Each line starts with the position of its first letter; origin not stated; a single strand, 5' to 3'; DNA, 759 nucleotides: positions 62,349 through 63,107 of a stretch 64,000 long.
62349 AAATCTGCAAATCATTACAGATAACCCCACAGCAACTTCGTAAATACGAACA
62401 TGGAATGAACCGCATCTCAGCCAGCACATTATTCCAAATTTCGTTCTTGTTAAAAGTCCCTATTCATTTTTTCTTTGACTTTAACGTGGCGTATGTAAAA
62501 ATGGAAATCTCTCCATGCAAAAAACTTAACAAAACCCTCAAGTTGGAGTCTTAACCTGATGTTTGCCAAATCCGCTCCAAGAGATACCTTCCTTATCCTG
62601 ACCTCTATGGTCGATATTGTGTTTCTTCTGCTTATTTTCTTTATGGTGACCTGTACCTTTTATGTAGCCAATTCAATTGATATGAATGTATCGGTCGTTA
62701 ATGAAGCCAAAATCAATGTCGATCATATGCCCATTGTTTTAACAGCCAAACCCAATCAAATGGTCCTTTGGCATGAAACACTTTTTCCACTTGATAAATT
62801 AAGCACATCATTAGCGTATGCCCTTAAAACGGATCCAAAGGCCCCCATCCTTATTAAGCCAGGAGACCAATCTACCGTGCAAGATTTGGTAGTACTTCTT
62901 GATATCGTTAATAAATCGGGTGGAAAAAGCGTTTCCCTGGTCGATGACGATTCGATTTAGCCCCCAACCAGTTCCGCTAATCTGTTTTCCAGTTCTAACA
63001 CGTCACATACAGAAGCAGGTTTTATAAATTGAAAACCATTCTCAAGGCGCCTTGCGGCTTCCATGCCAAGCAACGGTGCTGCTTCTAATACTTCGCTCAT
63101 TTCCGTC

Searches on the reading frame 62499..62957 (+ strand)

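Call 68: search_protein_families(library=pfam, max_evalue=0.01, proteins=[window:62499-62957:+])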
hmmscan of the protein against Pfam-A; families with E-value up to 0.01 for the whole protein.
window:62499-62957:+ (153 aa): 1 family
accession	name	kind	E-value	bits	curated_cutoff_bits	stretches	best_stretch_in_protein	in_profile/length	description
PF02472.21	ExbD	-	8.4e-18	65.1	25.4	1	34-148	10-124/128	Biopolymer transport protein ExbD/TolR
